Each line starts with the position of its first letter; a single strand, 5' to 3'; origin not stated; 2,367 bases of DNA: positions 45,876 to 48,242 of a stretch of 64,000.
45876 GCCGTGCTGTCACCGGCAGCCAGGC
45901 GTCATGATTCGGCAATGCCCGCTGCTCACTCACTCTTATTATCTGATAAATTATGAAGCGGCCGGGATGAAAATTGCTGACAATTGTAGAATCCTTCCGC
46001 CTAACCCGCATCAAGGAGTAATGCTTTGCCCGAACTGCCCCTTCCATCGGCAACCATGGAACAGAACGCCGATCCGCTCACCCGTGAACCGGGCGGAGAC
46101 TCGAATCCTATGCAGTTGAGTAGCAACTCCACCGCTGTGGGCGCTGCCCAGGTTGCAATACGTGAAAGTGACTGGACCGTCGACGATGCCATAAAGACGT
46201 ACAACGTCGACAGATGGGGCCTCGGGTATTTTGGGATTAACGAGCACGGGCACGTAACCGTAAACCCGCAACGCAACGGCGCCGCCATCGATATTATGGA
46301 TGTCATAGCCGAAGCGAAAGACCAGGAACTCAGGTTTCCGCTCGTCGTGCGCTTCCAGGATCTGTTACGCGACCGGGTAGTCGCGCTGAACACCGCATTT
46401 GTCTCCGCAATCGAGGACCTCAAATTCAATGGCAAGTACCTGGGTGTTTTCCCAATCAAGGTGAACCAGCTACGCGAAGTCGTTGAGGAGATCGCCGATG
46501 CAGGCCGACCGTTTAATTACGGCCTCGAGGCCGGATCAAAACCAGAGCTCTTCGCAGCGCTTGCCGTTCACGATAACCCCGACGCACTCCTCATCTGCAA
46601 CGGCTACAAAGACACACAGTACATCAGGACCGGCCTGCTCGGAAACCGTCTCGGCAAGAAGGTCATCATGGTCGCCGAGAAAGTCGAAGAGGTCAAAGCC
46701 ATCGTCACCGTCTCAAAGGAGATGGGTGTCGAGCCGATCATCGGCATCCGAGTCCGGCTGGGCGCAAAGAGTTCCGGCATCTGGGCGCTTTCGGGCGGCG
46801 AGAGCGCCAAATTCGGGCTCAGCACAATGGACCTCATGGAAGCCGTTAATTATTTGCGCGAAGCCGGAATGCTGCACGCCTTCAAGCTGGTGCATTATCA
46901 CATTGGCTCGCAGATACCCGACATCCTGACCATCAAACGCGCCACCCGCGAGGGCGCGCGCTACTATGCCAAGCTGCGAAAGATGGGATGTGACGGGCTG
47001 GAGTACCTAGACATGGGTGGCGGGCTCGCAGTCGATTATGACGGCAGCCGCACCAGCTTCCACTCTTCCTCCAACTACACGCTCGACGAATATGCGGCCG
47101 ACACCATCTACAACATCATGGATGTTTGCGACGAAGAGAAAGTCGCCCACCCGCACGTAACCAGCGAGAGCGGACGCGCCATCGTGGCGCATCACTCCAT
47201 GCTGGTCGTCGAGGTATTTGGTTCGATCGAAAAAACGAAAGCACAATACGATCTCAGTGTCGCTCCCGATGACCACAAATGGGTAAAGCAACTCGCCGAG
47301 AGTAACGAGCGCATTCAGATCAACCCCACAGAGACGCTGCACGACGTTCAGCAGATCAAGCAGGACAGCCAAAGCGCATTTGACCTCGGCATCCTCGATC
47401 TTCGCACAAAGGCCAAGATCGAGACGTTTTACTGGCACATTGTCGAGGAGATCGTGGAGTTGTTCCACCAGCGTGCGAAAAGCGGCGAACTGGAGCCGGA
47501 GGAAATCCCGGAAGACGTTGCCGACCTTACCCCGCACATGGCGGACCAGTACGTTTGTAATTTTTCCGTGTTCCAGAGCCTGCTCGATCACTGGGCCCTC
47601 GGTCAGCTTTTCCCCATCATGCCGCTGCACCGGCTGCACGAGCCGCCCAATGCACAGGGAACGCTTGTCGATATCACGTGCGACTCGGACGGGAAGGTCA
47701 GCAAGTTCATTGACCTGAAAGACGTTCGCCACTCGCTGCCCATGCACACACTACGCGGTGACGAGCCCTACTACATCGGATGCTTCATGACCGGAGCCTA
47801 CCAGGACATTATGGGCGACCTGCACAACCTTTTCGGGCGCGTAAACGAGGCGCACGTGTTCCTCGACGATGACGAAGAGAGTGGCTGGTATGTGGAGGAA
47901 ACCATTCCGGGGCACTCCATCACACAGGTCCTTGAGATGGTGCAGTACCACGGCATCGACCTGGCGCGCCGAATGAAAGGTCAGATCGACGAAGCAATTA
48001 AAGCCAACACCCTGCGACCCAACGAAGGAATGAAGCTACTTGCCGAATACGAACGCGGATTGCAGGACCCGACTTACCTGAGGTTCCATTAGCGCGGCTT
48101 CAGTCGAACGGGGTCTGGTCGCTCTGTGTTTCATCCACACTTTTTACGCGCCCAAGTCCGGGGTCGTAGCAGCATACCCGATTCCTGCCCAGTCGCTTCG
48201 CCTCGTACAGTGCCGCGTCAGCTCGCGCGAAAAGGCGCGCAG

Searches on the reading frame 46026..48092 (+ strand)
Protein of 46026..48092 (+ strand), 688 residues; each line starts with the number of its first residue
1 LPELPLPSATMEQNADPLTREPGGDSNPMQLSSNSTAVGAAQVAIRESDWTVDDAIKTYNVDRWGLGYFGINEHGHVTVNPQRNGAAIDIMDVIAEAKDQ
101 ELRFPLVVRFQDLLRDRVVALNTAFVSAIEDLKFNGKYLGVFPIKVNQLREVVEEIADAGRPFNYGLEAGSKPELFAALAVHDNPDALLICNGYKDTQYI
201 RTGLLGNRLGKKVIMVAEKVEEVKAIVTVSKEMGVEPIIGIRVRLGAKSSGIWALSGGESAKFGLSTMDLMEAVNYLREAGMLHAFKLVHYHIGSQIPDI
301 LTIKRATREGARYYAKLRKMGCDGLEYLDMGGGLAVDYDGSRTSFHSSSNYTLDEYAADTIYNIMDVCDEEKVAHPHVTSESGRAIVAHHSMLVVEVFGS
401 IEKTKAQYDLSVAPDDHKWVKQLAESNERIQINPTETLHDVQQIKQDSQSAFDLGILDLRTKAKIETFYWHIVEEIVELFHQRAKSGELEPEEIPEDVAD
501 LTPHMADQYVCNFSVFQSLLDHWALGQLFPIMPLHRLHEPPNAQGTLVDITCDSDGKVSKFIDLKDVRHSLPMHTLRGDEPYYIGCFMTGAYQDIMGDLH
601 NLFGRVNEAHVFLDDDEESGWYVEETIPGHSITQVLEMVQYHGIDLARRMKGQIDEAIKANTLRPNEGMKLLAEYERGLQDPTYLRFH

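Call 86: search_protein_families(library=pfam, proteins=[window:46026-48092:+], max_evalue=0.00001)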
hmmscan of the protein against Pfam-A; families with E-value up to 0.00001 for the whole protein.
window:46026-48092:+ (688 aa): 3 families
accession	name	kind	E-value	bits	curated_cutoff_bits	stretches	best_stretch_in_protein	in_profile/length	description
PF02784.22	Orn_Arg_deC_N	-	1.1e-32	113.8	23.4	1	137-388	17-247/247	Pyridoxal-dependent decarboxylase, pyridoxal binding domain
PF17810.6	Arg_decarb_HB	-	9.7e-14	51.9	23.3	1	414-484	2-73/84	Arginine decarboxylase helical bundle domain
PF17944.6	Arg_decarbox_C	-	9.9e-12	45.6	23.3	1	632-685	1-51/51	Arginine decarboxylase C-terminal helical extension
